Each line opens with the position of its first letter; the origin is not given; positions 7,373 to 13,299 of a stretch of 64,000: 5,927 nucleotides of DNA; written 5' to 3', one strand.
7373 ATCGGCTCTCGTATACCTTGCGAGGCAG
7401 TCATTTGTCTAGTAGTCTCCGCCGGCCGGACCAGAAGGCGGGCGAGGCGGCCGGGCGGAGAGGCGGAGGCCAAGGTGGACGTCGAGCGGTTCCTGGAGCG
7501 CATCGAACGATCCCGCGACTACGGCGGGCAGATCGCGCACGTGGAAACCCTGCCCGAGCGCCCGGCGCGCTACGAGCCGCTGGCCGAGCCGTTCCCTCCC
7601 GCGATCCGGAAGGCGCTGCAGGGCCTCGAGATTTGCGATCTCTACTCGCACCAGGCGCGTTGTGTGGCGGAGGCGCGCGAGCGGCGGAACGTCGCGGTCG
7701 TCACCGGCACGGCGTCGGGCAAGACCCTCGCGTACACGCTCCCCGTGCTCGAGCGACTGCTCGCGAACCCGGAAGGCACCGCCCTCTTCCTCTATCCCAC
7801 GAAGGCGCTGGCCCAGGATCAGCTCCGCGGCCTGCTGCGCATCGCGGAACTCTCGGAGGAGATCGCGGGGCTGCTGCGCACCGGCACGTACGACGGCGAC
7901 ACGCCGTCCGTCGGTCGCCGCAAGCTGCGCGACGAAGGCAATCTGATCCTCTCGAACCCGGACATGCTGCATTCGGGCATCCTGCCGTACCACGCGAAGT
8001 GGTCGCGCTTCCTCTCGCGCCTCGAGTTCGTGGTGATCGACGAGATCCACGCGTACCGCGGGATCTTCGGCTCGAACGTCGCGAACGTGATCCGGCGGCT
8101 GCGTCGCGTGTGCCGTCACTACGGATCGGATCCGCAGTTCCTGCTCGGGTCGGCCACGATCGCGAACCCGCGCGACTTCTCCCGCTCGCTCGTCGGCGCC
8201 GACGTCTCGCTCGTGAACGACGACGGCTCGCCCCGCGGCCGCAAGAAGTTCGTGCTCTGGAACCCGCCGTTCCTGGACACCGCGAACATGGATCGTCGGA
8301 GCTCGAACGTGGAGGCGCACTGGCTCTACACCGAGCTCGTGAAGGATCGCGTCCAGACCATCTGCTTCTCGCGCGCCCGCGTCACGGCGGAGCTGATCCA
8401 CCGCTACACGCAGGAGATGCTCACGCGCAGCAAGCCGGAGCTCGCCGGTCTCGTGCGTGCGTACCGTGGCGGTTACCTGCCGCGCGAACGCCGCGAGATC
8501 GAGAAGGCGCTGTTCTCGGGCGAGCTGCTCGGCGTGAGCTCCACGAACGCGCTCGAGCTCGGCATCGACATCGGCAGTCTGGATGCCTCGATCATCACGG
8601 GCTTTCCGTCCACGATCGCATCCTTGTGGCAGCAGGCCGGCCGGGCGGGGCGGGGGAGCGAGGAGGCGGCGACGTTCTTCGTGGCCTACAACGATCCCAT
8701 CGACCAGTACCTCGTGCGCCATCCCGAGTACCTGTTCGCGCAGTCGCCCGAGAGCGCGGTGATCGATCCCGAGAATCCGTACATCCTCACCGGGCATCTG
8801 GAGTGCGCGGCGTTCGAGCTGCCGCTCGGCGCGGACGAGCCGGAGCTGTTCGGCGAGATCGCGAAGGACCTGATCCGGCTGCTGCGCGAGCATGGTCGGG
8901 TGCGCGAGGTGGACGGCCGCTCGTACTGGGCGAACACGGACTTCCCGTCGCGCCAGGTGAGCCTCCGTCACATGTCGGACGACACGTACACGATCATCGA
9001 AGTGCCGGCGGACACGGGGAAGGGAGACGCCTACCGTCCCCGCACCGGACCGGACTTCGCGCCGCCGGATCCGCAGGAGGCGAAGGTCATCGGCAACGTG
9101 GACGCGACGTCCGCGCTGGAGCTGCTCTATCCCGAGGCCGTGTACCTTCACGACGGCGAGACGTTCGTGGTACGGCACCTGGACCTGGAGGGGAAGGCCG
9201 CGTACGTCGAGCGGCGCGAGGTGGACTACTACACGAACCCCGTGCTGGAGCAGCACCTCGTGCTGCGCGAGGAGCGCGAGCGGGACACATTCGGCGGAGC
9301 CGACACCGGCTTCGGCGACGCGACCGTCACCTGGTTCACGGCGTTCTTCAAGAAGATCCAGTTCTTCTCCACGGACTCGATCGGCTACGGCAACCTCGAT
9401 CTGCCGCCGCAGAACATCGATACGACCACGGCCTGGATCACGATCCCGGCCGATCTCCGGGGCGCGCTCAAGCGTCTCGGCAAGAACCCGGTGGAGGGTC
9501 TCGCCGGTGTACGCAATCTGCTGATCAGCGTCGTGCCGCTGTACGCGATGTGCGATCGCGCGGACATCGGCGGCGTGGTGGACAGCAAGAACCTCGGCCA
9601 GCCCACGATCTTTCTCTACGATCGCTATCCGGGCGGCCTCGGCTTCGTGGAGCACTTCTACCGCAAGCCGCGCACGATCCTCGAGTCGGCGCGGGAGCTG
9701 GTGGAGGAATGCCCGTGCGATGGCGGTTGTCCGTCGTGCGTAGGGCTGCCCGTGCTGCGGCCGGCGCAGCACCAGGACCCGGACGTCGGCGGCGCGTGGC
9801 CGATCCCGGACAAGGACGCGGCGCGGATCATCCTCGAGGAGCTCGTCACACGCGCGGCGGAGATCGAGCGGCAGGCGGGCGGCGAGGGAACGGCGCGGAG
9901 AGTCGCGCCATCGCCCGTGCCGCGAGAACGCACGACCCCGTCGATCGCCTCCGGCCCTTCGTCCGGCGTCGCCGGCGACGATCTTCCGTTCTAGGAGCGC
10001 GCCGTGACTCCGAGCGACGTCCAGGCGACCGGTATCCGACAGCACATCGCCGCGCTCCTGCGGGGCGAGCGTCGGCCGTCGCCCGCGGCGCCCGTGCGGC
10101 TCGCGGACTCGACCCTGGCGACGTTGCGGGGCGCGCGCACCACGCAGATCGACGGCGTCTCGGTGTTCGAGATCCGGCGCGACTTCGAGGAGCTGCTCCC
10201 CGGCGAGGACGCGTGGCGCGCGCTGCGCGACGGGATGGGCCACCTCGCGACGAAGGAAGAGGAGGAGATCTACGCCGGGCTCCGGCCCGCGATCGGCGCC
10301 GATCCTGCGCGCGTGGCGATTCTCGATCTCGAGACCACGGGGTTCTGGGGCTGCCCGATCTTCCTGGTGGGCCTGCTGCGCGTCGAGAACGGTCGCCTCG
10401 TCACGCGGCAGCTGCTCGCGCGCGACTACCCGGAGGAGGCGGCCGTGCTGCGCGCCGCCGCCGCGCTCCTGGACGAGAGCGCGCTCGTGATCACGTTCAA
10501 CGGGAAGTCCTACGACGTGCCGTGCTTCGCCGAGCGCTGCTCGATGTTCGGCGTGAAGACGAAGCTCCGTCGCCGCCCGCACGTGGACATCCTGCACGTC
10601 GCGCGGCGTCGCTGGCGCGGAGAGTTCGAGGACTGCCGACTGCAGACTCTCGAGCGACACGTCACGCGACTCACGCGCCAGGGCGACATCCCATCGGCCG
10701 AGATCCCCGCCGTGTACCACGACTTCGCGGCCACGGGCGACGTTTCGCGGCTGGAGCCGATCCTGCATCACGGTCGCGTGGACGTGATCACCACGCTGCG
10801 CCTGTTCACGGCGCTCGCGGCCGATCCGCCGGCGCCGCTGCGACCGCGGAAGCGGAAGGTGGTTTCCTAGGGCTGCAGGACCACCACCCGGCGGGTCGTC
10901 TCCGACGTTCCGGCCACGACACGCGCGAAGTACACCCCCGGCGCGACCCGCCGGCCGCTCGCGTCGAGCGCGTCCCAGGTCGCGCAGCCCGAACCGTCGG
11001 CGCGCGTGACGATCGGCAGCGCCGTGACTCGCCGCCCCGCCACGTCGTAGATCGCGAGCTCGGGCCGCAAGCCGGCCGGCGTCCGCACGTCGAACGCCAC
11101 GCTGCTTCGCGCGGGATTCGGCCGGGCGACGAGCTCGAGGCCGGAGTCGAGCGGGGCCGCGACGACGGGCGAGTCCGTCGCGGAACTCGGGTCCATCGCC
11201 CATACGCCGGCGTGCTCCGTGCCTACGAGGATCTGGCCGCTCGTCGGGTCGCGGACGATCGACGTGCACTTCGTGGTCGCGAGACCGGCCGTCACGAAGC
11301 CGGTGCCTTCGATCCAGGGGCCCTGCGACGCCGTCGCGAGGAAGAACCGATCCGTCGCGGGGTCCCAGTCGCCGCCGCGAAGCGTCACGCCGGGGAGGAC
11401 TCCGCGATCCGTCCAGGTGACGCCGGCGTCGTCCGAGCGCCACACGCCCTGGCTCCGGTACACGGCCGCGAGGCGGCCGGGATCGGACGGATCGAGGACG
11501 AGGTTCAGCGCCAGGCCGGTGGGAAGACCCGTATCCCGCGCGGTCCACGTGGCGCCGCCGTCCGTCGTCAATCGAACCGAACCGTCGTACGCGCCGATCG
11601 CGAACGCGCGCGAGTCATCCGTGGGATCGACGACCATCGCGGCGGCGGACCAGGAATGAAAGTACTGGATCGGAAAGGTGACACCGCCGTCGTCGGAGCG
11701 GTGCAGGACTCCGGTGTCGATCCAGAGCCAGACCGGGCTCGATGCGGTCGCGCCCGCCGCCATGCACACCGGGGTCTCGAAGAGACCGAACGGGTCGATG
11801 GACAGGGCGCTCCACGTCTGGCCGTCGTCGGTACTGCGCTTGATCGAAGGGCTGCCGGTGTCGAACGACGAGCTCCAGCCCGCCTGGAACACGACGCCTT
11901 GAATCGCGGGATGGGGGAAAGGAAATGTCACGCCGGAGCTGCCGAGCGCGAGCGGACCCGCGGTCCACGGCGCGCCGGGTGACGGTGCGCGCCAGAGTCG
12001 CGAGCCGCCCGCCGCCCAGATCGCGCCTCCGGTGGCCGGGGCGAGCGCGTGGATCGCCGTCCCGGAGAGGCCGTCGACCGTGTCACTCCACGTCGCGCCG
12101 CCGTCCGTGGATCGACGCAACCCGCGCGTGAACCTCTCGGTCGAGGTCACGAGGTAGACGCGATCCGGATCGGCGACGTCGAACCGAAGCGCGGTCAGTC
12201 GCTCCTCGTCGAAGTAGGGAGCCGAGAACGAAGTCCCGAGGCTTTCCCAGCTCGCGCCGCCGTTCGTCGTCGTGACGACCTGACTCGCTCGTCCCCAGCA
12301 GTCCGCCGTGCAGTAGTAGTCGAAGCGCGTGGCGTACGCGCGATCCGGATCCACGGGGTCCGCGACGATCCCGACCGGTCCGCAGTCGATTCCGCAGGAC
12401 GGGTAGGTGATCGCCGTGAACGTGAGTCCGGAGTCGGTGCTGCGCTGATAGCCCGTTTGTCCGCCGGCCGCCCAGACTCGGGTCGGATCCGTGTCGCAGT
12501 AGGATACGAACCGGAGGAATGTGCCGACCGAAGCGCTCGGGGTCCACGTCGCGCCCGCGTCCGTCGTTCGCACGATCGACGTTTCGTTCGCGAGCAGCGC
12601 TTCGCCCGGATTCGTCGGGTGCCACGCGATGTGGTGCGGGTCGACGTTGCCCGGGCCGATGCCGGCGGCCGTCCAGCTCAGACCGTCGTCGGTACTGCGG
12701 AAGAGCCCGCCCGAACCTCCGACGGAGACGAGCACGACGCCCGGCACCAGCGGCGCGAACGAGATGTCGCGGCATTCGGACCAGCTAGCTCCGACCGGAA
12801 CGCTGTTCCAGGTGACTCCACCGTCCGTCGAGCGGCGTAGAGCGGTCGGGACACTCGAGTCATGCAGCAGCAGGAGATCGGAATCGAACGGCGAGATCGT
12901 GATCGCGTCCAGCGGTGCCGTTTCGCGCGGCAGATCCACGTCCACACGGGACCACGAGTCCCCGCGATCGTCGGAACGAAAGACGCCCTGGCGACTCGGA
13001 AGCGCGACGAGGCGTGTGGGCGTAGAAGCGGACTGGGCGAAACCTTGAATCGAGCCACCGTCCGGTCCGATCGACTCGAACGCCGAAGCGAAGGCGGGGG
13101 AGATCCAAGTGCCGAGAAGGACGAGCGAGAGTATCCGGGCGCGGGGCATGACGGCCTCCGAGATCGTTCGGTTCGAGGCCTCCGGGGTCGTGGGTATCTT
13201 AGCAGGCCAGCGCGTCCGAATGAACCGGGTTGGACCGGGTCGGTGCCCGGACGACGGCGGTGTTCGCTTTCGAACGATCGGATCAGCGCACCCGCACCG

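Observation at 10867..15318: Operon of three secreted proteins, two with T9SS-type sorting tails and one a DAVSRE tandem-repeat protein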

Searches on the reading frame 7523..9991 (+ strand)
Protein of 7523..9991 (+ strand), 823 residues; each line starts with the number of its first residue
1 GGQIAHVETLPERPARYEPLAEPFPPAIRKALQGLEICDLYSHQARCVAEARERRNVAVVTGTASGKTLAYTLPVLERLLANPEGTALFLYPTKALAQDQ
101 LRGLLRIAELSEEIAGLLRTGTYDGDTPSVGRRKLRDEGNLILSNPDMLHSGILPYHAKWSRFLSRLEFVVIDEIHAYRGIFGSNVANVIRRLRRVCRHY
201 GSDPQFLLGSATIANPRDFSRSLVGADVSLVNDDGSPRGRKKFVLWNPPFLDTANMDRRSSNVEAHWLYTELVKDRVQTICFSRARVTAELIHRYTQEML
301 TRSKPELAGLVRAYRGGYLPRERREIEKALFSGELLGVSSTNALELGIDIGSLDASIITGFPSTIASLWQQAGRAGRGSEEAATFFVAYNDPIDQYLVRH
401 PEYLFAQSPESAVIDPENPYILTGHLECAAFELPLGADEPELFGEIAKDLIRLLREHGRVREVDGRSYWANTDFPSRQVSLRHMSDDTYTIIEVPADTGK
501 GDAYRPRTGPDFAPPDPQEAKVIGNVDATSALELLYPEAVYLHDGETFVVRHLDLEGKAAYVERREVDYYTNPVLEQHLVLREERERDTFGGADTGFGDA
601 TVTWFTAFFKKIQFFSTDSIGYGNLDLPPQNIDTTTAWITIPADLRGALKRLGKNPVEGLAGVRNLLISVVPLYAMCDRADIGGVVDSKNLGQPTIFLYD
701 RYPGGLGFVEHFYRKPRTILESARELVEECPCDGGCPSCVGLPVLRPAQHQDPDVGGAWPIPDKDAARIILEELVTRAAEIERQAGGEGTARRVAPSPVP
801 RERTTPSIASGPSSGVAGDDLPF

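Call 79: search_protein_families(library=pfam, proteins=[window:7523-9991:+], max_evalue=0.001)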
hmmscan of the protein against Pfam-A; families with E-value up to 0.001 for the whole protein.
window:7523-9991:+ (823 aa): 5 families
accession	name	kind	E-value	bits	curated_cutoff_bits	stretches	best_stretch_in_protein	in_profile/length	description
PF00270.35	DEAD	-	4e-29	101.9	26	1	42-217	2-165/167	DEAD/DEAH box helicase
PF09369.15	MZB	-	8.9e-22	78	24.2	1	665-740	3-80/80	MrfA Zn-binding domain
PF22982.3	WHD_HRQ1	-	5.1e-13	50.3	27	1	414-483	1-69/70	ATP-dependent helicase HRQ1, winged helix domain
PF00271.37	Helicase_C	-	4.9e-11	43.3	23.5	1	273-377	12-108/110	Helicase conserved C-terminal domain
PF04851.21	ResIII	-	1.1e-05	25.8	22.5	1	39-213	3-162/164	Type III restriction enzyme, res subunit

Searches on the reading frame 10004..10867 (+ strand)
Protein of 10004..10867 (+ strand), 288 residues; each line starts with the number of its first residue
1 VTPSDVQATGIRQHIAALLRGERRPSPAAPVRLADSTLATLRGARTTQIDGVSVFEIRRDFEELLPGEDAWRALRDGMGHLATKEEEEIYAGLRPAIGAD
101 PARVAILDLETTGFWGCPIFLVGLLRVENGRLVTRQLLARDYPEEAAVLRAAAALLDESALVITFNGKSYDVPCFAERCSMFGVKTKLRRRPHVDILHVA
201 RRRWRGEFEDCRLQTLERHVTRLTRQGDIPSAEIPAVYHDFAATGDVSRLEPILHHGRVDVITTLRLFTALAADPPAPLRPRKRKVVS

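Call 79: search_protein_families(library=pfam, proteins=[window:10004-10867:+], max_evalue=0.001)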
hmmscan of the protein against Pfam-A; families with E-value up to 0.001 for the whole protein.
window:10004-10867:+ (288 aa): 1 family
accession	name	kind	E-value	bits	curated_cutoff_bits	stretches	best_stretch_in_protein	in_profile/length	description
PF13482.12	RNase_H_2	-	7.5e-30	104.5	22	1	106-271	2-164/165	RNase_H superfamily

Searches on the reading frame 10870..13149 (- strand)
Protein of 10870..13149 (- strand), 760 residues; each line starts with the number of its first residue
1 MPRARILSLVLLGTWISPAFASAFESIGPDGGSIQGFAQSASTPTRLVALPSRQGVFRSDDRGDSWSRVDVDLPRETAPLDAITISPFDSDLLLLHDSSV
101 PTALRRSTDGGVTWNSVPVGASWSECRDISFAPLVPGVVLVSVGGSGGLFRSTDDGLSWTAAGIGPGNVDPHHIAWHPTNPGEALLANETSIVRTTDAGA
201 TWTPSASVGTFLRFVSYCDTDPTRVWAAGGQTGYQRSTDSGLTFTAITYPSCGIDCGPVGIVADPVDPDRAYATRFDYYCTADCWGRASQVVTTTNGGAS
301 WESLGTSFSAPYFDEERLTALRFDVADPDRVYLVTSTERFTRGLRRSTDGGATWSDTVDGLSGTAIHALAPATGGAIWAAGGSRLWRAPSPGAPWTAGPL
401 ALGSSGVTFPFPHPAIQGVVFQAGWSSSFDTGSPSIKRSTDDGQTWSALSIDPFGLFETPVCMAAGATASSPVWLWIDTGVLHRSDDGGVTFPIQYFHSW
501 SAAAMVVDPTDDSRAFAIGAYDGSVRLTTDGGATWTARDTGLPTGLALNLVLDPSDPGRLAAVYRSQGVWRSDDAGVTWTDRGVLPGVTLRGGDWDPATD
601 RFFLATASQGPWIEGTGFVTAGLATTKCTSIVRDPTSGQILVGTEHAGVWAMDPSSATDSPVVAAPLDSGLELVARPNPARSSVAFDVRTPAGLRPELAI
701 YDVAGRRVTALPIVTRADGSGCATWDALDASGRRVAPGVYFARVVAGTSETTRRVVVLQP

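Call 7: search_protein_families(library=pfam, proteins=[window:10870-13149:-], max_evalue=1)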
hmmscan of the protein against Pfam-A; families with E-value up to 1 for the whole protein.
window:10870-13149:- (760 aa): 8 families
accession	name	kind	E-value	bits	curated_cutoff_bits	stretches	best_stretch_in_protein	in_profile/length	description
PF15902.12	Sortilin-Vps10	-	3.5e-26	92.4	33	4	15-118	4-113/446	Sortilin, neurotensin receptor 3,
PF02012.26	BNR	-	1.7e-13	48.8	27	2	438-447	2-11/12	BNR/Asp-box repeat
PF13088.12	BNR_2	-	4.6e-08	33.2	31.4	2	432-581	84-200/277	BNR repeat-like domain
PF14870.12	PSII_BNR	-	1.9e-06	27.8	27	0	58-117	86-140/303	Photosynthesis system II assembly factor YCF48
PF13860.13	FlgD_ig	-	4.2e-06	27.1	27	1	696-748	25-77/79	FlgD Ig-like domain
PF18962.6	Por_Secre_tail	-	0.0076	17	27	1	677-757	3-75/75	Secretion system C-terminal sorting domain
PF21471.3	Reelin_subrepeat-B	-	0.081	13.1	27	0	101-118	59-76/127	Reelin subrepeat B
PF15899.11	BNR_6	-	0.15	12.6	27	0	57-66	2-11/14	BNR-Asp box repeat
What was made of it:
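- On BNR/Asp-box, sortilin-Vps10-type beta-propeller: PF15902 at 92.4 (cutoff 33), PF02012 at 48.8 (cutoff 27), PF13088 at 33.2 (cutoff 31.4) (call 7).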

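Call 8: search_protein_families(library=ncbifam, proteins=[window:10870-13149:-], max_evalue=1)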
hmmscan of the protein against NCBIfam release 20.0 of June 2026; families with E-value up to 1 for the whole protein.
window:10870-13149:- (760 aa): 8 families
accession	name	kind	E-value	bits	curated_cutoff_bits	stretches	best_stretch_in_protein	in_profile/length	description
NF045728.1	glycosyl_F510_1955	equivalog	5.5e-36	124.1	175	6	148-248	73-174/246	F510_1955 family glycosylhydrolase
NF010237.0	PRK13684.1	equivalog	2.5e-07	30.1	326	2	103-204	67-166/334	photosynthesis system II assembly factor Ycf48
TIGR04183.1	Por_Secre_tail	domain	1.7e-05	24.7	23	1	677-757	3-71/72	T9SS type A sorting domain-containing protein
NF052228.1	T9SS_PorZ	equivalog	0.00029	19.4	260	1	623-751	631-745/757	type IX secretion system anionic LPS delivery protein PorZ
NF033707.1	T9SS_sortase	equivalog_domain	0.00041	18.1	420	1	672-750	998-1081/1095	type IX secretion system sortase PorU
NF009277.0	PRK12634.1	equivalog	0.0011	19.1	333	1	697-752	125-178/221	flagellar basal body rod modification protein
NF005176.1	PRK06655.1-1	equivalog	0.0044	17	230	1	697-757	100-160/197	flagellar hook assembly protein FlgD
NF052323.1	T9SSA_dep_M6i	equivalog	0.089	10.7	600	1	677-756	962-1036/1043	T9SS-dependent M6-like inactivated metalloprotease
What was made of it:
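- On BNR/Asp-box, sortilin-Vps10-type beta-propeller: The NCBIfam F510_1955 glycosylhydrolase equivalog scores 124, below its cutoff of 175 (call 8), so no enzyme name is assigned.
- Checked: G3 matches Sortilin-Vps10 (92 bits) and BNR (49 bits), and its tail passes TIGR04183 (24.7 bits, cutoff 23) (calls 7, 8).
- G1 lacks any sorting tail whereas its partners have one (calls 7, 8).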
